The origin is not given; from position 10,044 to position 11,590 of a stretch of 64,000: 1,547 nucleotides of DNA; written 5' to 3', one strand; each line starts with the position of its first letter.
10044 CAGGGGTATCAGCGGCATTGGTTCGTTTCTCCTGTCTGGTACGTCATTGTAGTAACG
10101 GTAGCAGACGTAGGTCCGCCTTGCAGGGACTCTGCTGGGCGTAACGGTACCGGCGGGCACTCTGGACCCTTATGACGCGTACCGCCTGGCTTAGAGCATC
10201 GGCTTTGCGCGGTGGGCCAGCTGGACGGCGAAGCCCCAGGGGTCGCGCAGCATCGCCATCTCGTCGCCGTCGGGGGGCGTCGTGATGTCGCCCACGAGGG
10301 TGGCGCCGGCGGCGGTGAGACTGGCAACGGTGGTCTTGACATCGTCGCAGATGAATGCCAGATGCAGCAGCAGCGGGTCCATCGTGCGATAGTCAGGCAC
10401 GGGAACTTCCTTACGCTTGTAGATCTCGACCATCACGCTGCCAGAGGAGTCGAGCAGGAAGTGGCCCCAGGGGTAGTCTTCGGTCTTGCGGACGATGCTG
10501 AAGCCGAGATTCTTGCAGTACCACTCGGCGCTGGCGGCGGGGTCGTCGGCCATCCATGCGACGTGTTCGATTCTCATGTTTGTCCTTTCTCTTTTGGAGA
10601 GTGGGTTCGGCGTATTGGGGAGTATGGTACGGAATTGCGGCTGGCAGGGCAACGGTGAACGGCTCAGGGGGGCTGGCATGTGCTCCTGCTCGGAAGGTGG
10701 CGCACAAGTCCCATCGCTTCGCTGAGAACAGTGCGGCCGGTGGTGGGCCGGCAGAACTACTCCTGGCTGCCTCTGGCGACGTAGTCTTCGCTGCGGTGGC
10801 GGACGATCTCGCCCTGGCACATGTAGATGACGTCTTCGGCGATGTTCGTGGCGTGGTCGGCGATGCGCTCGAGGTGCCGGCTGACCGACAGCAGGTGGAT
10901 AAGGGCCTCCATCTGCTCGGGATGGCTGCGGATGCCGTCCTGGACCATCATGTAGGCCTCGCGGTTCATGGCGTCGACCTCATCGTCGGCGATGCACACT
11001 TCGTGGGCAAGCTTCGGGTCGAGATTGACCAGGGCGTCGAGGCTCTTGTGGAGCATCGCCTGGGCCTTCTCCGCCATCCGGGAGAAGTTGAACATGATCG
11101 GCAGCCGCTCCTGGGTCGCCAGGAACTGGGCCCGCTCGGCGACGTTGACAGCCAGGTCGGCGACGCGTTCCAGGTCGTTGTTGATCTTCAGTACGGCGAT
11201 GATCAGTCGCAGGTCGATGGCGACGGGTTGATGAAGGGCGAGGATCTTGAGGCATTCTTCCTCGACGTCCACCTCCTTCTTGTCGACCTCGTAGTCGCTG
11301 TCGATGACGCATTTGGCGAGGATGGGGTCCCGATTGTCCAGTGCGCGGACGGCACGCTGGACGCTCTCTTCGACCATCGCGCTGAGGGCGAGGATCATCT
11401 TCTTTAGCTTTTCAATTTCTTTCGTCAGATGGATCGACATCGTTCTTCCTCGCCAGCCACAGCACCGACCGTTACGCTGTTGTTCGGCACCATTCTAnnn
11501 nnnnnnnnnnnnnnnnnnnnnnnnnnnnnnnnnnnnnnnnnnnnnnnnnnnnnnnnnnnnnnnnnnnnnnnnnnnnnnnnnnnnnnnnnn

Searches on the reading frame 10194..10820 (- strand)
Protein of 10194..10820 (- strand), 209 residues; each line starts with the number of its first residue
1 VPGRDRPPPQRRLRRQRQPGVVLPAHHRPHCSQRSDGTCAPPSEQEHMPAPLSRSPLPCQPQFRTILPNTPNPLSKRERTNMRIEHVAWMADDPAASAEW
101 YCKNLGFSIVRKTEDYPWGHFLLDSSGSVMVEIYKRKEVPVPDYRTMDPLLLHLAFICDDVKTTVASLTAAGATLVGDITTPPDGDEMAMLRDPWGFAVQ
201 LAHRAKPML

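Call 66: search_protein_families(library=pfam, proteins=[window:10194-10820:-], max_evalue=0.00001)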
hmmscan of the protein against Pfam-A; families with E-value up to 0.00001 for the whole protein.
window:10194-10820:- (209 aa): 3 families
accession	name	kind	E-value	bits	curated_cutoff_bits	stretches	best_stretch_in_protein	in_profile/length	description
PF00903.31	Glyoxalase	-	9.4e-16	58.7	20.6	1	83-201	1-121/121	Glyoxalase/Bleomycin resistance protein/Dioxygenase superfamily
PF18029.7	Glyoxalase_6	-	2e-10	41.7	23.6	1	90-200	5-104/106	Glyoxalase-like domain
PF13669.12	Glyoxalase_4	-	3.4e-06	27.7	27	1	86-177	2-95/109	Glyoxalase/Bleomycin resistance protein/Dioxygenase superfamily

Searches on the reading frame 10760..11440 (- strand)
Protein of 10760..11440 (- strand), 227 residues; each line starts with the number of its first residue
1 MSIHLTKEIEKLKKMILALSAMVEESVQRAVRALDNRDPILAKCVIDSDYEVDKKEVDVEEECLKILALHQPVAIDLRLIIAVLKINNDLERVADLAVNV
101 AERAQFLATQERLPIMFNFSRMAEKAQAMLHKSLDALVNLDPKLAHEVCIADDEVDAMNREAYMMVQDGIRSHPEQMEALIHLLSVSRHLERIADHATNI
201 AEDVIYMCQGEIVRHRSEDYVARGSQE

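Call 74: search_protein_families(library=ncbifam, proteins=[window:10760-11440:-], max_evalue=1e-10)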
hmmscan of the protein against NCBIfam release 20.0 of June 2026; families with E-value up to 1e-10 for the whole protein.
window:10760-11440:- (227 aa): 2 families
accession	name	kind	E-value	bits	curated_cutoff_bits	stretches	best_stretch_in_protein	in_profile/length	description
TIGR02135.1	phoU_full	equivalog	1.8e-59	200.9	130.25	1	5-213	3-212/212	phosphate signaling complex protein PhoU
NF008332.0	PRK11115.1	equivalog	3.9e-41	141.1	342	1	4-221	13-230/239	phosphate signaling complex protein PhoU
